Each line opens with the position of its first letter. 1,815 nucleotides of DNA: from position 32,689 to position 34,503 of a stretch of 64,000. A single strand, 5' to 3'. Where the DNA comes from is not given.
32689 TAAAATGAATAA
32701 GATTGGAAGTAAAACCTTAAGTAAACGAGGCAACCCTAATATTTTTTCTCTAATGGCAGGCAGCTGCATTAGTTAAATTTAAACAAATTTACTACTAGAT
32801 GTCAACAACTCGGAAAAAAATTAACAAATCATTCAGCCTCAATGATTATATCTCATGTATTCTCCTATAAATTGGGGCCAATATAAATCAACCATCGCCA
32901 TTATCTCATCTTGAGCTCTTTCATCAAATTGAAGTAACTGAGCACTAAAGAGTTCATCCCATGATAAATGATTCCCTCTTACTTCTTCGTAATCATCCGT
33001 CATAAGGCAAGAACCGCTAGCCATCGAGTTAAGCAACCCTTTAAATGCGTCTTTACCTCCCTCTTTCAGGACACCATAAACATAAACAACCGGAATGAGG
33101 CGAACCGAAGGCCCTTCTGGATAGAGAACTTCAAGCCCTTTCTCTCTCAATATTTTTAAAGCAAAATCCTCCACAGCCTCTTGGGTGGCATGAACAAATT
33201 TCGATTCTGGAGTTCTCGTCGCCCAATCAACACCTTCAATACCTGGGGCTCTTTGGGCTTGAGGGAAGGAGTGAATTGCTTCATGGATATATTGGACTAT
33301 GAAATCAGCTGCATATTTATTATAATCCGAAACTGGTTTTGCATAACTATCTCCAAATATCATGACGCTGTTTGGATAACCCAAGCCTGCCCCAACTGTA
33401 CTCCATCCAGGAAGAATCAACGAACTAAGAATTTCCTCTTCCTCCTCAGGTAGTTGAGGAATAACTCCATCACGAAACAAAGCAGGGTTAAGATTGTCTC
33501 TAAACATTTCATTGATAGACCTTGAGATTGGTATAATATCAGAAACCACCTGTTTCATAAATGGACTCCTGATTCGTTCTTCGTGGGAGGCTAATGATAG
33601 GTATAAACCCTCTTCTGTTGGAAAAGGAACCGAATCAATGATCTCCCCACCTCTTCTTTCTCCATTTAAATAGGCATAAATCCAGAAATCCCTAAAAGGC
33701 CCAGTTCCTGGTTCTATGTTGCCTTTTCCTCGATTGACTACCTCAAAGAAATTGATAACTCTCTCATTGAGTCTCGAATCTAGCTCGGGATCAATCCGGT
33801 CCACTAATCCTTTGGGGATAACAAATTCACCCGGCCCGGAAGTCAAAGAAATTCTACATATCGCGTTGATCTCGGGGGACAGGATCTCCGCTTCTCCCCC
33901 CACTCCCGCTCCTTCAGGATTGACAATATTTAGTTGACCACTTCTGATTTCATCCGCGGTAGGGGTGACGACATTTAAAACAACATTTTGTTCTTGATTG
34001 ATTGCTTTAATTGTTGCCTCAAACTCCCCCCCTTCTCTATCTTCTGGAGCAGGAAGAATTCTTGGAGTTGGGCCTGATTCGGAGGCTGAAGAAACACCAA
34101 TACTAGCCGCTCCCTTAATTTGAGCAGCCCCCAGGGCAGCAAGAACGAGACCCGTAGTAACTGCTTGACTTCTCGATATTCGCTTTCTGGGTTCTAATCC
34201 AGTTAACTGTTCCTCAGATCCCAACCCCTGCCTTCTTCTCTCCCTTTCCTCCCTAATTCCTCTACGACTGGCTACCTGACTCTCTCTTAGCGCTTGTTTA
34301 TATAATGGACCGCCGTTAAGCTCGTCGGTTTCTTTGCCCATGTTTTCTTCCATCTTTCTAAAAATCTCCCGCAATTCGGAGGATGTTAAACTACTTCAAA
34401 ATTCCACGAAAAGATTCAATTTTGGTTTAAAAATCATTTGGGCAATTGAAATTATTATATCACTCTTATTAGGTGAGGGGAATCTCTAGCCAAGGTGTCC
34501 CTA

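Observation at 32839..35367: Two secreted HExxH proteins are each preceded by a duplicated ~100-bp promoter/5'-UTR module with an extended -10 box and an SD-sequestering hairpin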

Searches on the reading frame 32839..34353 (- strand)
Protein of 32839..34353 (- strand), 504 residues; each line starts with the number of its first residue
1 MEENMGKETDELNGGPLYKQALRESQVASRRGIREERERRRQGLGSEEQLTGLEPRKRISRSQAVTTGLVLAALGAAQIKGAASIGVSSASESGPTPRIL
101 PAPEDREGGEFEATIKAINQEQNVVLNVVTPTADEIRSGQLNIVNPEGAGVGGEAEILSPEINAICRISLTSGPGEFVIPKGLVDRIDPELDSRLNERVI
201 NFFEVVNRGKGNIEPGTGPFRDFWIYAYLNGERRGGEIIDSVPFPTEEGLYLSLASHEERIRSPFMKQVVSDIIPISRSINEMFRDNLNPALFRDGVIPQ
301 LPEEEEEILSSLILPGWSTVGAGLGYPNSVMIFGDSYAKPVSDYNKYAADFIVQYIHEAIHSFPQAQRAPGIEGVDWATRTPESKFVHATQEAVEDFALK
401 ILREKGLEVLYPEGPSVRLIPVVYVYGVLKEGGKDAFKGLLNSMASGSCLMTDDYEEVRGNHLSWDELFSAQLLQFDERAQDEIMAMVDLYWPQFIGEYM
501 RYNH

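Call 9: search_protein_families(library=pfam, proteins=[window:32839-34353:-], max_evalue=0.1)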
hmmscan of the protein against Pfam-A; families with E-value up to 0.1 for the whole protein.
window:32839-34353:- (504 aa): 0 families

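Call 15: find_homologous_proteins(query=window:32839-34353:-)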
Query window:32839-34353:- (504 aa): 1 proteins with E <= 0.001 among 8000 candidates.
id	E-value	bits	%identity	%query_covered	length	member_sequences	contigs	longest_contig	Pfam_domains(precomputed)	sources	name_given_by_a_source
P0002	0.0e+0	1132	100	100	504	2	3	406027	-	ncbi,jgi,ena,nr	ncbi:MAG TPA: hypothetical protein VMY36_04460 [Patescibacteria group bacterium]|nr:hypothetical pro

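Call 39: search_solved_structures(query=window:32839-34353:-, max_evalue=10)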
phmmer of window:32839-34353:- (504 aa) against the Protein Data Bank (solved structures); distinct sequences matched with E-value up to 10: 2.
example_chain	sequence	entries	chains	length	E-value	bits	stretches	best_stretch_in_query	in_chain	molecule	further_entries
6fyh_A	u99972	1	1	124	1.6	10.7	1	339-387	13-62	E3 ubiquitin-protein ligase HUWE1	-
9i1w_Lb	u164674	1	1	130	1.9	10.5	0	363-398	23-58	60S ribosomal protein L29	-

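Call 42: search_protein_representatives(protein=window:32839-34353:-)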
Query: 504 residues. Proteins with E-value up to 0.001 (for the whole library): 18; up to 1e-10: 8; up to 1e-30: 3. The best 18 are listed.
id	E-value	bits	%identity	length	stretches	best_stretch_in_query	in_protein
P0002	0.0e+00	1131.6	100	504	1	1-504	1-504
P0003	7.0e-48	180.1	34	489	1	18-502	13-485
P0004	4.4e-31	124.7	38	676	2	185-498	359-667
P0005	2.4e-22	95.9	34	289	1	40-293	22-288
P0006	1.1e-17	80.5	34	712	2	220-465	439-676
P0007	3.2e-17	79.0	34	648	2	41-138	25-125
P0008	2.4e-13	66.2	34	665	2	230-470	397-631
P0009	5.3e-13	65.1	46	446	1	30-143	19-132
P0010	4.2e-09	52.2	34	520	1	220-474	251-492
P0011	1.3e-08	50.6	45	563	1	39-153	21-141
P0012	4.7e-08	48.8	43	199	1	40-154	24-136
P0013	9.9e-08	47.7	47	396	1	48-147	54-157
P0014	1.5e-07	47.1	51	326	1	42-138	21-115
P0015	1.7e-07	46.9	37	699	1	244-336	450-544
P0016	6.0e-05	38.5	30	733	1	235-470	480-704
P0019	2.8e-04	36.3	30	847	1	254-472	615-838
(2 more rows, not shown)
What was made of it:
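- Tried and rejected: It recovered 17 relatives (call 42).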

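Call 43: find_encoding_contigs(protein=P0003, flank=3000, max_places=4)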
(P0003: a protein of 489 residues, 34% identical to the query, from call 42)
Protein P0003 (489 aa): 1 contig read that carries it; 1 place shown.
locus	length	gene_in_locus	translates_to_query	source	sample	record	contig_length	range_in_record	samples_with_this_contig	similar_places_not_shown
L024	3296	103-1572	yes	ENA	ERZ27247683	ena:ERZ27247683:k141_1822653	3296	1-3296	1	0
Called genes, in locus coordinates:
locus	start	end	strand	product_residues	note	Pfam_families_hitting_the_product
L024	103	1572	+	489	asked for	-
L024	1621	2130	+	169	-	-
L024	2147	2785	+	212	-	PF01079:Hint, PF14890:Intein_splicing (weak)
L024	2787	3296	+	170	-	?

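Call 45: find_encoding_contigs(protein=P0007, flank=3000, max_places=4)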
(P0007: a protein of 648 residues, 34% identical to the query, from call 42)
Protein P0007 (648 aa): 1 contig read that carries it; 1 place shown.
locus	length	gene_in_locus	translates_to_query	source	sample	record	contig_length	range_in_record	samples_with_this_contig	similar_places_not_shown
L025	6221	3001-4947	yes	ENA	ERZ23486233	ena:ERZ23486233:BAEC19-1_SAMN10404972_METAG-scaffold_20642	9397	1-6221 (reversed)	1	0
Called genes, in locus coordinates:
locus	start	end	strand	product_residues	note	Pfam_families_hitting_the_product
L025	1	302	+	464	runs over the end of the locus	PF00275:EPSP_synthase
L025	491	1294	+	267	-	PF20803:PaaX_M, PF09827:CRISPR_Cas2 (weak), PF08223:PaaX_C (weak)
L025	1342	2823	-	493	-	PF01564:Spermine_synth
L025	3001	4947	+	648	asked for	-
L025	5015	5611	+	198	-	-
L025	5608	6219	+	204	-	?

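Call 46: find_encoding_contigs(protein=P0011, flank=3000, max_places=4)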
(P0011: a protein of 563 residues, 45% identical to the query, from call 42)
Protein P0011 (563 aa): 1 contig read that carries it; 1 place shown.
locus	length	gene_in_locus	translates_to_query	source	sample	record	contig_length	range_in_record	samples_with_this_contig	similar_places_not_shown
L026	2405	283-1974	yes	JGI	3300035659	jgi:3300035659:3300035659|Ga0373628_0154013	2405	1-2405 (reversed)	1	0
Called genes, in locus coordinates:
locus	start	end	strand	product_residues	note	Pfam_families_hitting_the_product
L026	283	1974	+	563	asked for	-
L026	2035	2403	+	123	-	?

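Call 47: find_encoding_contigs(protein=P0008, flank=3000, max_places=4)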
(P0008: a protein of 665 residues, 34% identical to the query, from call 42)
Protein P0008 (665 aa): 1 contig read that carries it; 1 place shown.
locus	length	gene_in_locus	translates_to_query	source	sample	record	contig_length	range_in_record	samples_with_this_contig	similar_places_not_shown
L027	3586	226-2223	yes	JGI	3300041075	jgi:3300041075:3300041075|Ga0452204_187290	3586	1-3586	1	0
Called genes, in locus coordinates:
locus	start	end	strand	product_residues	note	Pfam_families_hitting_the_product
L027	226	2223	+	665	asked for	-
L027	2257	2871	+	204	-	-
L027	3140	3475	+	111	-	PF01079:Hint (weak), PF14890:Intein_splicing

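Call 48: find_encoding_contigs(protein=P0005, flank=3000, max_places=4)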
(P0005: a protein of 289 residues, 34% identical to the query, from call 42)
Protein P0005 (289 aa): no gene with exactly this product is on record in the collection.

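Call 51: find_encoding_contigs(protein=P0013, flank=3000, max_places=4)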
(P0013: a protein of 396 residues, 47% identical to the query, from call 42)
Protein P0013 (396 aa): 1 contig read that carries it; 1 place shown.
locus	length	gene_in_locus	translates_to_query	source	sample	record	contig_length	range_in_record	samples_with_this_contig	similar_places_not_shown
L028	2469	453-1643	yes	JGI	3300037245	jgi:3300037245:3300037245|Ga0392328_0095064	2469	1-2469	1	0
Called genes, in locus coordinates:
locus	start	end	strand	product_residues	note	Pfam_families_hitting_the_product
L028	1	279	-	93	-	?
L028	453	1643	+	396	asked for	-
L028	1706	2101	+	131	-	-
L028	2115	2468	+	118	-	?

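Call 52: find_encoding_contigs(protein=P0006, flank=3000, max_places=4)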
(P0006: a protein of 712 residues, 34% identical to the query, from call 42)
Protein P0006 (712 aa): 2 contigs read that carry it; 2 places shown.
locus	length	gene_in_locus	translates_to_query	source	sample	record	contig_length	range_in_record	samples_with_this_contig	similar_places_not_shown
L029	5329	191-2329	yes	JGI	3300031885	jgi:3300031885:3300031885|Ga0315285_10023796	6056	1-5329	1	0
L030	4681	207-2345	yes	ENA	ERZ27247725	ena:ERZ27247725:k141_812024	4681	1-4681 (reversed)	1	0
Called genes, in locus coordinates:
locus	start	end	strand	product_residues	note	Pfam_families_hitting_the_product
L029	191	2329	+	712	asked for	-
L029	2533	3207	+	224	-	-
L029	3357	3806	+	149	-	-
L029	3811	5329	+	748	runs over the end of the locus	?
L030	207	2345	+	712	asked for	-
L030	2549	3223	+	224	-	-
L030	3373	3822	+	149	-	-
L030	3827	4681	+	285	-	?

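Call 53: find_encoding_contigs(protein=P0010, flank=3000, max_places=4)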
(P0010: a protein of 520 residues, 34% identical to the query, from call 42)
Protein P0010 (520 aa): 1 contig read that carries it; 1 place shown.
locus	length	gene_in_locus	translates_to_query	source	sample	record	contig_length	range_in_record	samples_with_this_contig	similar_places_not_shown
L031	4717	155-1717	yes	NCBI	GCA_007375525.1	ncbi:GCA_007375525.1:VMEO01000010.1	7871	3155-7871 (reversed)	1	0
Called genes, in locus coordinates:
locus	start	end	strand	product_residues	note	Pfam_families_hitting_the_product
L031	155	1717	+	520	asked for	PF01476:LysM (weak)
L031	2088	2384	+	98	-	PF21956:DUF6922 (weak)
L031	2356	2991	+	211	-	PF08843:AbiEii (faint)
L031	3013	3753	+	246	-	-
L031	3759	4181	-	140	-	-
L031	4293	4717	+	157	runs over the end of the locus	-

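Call 55: find_encoding_contigs(protein=P0016, flank=3000, max_places=4)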
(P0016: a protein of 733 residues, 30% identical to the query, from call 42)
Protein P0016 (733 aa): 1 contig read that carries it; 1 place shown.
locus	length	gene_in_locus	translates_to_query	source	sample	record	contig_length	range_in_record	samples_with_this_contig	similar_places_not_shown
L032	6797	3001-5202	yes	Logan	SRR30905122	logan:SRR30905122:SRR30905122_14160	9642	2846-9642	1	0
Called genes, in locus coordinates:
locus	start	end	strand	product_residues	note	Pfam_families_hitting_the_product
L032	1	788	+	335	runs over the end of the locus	PF06723:MreB_Mbl, PF00022:Actin (weak), PF00012:HSP70, PF14450:FtsA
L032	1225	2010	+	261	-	PF03808:Glyco_tran_WecG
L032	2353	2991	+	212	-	PF08843:AbiEii (faint)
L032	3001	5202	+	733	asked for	-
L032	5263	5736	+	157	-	-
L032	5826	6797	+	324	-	?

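Call 56: find_encoding_contigs(protein=P0012, flank=3000, max_places=4)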
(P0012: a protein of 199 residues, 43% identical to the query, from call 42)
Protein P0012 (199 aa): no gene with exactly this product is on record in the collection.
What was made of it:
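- Tried and rejected: Two of the context look-ups failed (calls 48, 56).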

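Call 57: find_encoding_contigs(protein=P0019, flank=3000, max_places=4)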
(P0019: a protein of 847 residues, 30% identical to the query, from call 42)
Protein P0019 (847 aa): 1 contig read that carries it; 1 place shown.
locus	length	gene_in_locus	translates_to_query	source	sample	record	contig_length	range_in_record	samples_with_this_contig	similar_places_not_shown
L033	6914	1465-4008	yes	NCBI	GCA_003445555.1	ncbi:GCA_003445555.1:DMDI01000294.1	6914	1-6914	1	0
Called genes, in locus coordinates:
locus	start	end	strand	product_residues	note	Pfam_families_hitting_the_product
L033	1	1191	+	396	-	PF01476:LysM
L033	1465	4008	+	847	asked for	PF01476:LysM (faint)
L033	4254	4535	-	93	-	-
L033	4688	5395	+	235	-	-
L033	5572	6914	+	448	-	PF10518:TAT_signal (weak)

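Call 62: search_protein_families(library=pfam, alignment_id=A6, max_evalue=0.01)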
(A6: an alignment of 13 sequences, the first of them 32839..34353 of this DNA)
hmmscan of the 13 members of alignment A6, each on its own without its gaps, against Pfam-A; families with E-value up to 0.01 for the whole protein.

A. member 1, window:32839-34353:- (504 aa): 0 families

B. families by the number of members that match (of 13 scanned): 2 families
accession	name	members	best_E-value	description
PF01476.26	LysM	5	3e-07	LysM domain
PF08310.17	LGFP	1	0.00051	LGFP repeat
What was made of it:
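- Closest known: Gluzincin metallopeptidases. Different: Gene 1 has an N-terminal export module, and some relatives carry LysM inserts (call 62).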

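Call 67: predict_structure(alignment_id=A6)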
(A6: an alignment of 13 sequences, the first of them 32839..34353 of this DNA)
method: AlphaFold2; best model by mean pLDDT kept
length: 504 residues; sequences in the alignment: 13
mean_pLDDT: 70.8   pTM: 0.64
mean pLDDT of the five models: 70.8, 70.3, 69.7, 68.0, 66.9
residues with pLDDT >= 90: 207; 70-90: 86; 50-70: 63; < 50: 148
segments of 3 or more residues with pLDDT < 50: 1-19, 43-105, 118-179
pLDDT, mean of each block of 10 residues (from residue 1): 35 42 55 67 44 30 32 34 27 31 46 52 33 38 29 30 29 39 70 93 83 85 90 71 88 90 89 96 98 97 96 76 87 71 76 94 96 90 94 92 80 77 97 97 97 96 94 90 95 94 87
secondary structure, 60 per line:
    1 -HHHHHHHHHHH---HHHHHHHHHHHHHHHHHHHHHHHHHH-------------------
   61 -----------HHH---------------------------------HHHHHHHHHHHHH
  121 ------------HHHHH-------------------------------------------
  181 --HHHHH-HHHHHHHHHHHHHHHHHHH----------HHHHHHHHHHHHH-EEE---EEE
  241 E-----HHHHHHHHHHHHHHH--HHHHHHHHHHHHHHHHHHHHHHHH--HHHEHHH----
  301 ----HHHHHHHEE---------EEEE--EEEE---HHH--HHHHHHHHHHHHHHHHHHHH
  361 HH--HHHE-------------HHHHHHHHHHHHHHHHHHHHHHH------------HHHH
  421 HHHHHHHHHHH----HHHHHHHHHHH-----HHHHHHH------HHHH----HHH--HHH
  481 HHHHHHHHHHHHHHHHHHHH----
elements in order: H2-12 H16-41 H108-120 H133-137 H183-187 H189-207 H218-230 E232-234 E238-241 H247-261 H264-287 H305-311 E323-326 E329-332 H341-362 H382-404 H417-431 H436-446 H452-458 H465-468 H478-500
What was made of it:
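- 32839..34353 (-): Gene 1: a 504-aa protein. It has a conserved N-terminal export module (hydrophobic segment plus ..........) and a C-terminal HEAIH gluzincin-like domain. The AF2 model has pLDDT above 85 over most of residues 190-504 (call 67).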

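Call 71: fold_search(model_id=the predicted structure, library=pdb)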
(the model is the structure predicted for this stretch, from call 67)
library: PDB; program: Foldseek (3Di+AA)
matches with E <= 10: 51; with E <= 0.001: 0
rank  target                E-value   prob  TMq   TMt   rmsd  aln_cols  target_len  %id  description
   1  8gy0_A                1.2e+00  0.05  0.12  0.17  18.6       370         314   13  Agrocybe pediades linalool sunthase (Ap.LS) (released 2023-04-12)
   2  7y50                  1.7e+00  0.03  0.10  0.14  19.3       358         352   12  Class I diterpene synthase (CyS) from Streptomyces cattleya (released 2022-12-21)
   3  2uw1_A                2.3e+00  0.03  0.10  0.14  23.2       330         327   11  Ivy Desaturase Structure (released 2007-05-08)
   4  6wjl_E                2.5e+00  0.01  0.09  0.10  26.3       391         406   10  Crystal structure of Glypican-2 core protein in complex with D3 Fab (released 2021-04-21)
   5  5na8_A                2.6e+00  0.06  0.19  0.16  11.2       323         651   13  Structure of DPP III from Bacteroides thetaiotaomicron in closed form (released 2017-11-15)
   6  1cnt_3                2.6e+00  0.04  0.08  0.19  16.7       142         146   10  CILIARY NEUROTROPHIC FACTOR (released 1997-03-26)
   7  1obc                  2.6e+00  0.04  0.08  0.05  13.7       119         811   13  LEUCYL-TRNA SYNTHETASE FROM THERMUS THERMOPHILUS COMPLEXED WITH A POST-TRANSFER EDITING SUBSTRATE ANALOGUE (released 2003-05-09)
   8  6v6h_C                2.6e+00  0.02  0.12  0.11  20.9       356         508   12  Crystal structure of histidine ammonia-lyase from Trypanosoma cruzi (released 2020-06-10)
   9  6v6h_A                2.8e+00  0.03  0.13  0.13  21.2       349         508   11  Crystal structure of histidine ammonia-lyase from Trypanosoma cruzi (released 2020-06-10)
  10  1obh                  2.9e+00  0.04  0.08  0.06  13.7       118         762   13  LEUCYL-TRNA SYNTHETASE FROM THERMUS THERMOPHILUS COMPLEXED WITH A PRE-TRANSFER EDITING SUBSTRATE ANALOGUE IN BOTH SYNTHE (released 2003-05-09)
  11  3d48_P                3.0e+00  0.04  0.07  0.18  15.8       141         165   11  Crystal structure of a prolactin receptor antagonist bound to the extracellular domain of the prolactin receptor (released 2008-06-03)
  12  9hcj_B0               3.7e+00  0.02  0.09  0.04  20.1       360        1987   10  D. discoideum nuclear pore complex (released 2024-12-25)
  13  3dwc_A                4.3e+00  0.02  0.13  0.13  24.6       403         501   12  Trypanosoma Cruzi Metallocarboxypeptidase 1 (released 2008-09-09)
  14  4v2q_A                4.5e+00  0.04  0.08  0.07  15.1       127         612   16  Ironing out their differences: Dissecting the structural determinants of a phenylalanine aminomutase and ammonia lyase (released 2014-12-10)
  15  6gbh_C                4.5e+00  0.02  0.07  0.10  18.7       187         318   11  Helicobacter pylori adhesin HopQ type II bound to the N-terminal domain of human CEACAM1 (released 2018-06-27)
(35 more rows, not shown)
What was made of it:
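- Closest known: Gluzincin metallopeptidases. Different: Foldseek finds nothing significant (call 71).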

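Call 94: search_protein_families(library=ncbifam, proteins=[window:32839-34353:-], max_evalue=0.01)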
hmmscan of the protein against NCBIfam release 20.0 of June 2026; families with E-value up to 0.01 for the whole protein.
window:32839-34353:- (504 aa): 0 families
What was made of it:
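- Closest known: Gluzincin metallopeptidases. Different: There is no Pfam or NCBIfam hit (calls 9, 62, 94).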
